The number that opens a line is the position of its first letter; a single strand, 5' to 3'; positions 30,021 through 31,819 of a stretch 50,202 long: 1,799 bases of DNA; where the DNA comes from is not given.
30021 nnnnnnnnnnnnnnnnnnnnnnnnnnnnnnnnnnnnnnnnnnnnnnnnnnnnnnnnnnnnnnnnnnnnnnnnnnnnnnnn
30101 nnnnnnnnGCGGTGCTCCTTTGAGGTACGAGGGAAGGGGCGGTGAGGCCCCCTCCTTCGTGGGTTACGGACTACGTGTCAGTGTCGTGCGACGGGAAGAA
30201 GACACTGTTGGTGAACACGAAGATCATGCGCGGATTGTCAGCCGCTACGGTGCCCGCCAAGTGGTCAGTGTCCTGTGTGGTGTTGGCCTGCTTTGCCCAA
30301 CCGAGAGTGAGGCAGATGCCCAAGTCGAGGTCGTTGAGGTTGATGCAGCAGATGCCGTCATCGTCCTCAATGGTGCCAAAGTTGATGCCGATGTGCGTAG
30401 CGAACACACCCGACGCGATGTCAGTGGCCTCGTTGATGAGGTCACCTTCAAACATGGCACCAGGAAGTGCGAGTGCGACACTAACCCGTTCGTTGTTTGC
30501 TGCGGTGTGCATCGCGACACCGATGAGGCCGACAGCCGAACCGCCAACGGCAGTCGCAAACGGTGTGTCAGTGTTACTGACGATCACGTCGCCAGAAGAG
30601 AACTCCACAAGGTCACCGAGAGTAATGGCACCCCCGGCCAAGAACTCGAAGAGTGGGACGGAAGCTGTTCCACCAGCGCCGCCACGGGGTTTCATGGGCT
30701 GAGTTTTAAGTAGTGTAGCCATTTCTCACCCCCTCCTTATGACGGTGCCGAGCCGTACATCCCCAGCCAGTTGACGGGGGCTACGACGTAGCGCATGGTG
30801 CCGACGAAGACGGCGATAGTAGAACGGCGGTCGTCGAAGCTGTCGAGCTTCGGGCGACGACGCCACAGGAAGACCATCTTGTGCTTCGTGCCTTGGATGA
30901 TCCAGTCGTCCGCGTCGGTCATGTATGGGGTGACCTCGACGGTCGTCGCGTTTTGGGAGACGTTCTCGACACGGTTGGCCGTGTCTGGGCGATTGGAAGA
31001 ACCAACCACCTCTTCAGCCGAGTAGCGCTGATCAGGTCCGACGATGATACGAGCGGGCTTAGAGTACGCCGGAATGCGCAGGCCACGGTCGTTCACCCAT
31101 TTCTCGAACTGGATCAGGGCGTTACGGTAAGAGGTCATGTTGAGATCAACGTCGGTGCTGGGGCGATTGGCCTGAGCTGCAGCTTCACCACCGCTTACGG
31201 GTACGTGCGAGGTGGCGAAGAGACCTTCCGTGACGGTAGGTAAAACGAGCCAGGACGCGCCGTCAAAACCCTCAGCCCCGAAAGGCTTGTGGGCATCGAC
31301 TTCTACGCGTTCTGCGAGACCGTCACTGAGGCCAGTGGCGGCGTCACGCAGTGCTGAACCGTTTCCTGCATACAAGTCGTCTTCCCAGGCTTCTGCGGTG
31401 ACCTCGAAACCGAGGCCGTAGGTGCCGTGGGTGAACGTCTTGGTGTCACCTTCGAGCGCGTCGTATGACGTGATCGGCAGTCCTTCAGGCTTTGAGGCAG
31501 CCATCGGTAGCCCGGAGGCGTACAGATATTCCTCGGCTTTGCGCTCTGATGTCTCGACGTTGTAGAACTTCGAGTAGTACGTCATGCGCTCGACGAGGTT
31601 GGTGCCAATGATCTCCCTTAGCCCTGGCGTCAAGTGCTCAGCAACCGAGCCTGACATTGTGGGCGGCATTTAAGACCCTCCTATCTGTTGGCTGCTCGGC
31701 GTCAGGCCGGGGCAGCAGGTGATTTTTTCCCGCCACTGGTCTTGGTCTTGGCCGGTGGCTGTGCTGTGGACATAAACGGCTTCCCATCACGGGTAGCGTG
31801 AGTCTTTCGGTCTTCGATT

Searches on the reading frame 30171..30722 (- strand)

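Call 7: search_protein_families(library=phrogs, proteins=[window:30171-30722:-], max_evalue=0.01)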
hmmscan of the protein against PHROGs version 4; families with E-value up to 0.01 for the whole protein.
window:30171-30722:- (183 aa): 0 families

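Call 82: search_protein_families(library=pfam, proteins=[window:30171-30722:-], max_evalue=1)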
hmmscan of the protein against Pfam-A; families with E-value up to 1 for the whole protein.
window:30171-30722:- (183 aa): 1 family
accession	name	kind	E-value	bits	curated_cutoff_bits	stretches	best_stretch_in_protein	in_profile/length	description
PF09956.15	Phage_cement_2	-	0.061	14.1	24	1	24-82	54-99/103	Phage cement protein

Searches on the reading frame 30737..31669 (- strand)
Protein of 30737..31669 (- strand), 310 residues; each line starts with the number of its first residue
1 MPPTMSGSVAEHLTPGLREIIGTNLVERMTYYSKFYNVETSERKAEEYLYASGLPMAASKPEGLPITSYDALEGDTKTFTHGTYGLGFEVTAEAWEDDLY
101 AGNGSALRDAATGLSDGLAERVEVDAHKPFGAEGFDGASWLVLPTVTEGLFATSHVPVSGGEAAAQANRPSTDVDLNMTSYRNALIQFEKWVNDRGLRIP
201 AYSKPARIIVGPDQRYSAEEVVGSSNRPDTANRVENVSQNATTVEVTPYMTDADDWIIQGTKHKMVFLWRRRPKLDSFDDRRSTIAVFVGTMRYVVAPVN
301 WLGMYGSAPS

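Call 7: search_protein_families(library=phrogs, proteins=[window:30737-31669:-], max_evalue=0.01)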
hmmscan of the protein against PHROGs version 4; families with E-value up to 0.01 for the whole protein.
window:30737-31669:- (310 aa): 1 family
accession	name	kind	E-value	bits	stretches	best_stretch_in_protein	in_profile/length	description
phrog_371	-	head and packaging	8.8e-06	26.2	0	9-102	8-98/303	major head protein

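Call 8: search_protein_families(library=pfam, proteins=[window:30737-31669:-], max_evalue=0.01)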
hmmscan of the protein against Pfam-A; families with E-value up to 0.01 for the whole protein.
window:30737-31669:- (310 aa): 1 family
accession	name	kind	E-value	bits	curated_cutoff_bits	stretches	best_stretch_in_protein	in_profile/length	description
PF25209.1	Phage_capsid_4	-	6.8e-10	40.1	27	1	61-305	56-260/262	Phage capsid protein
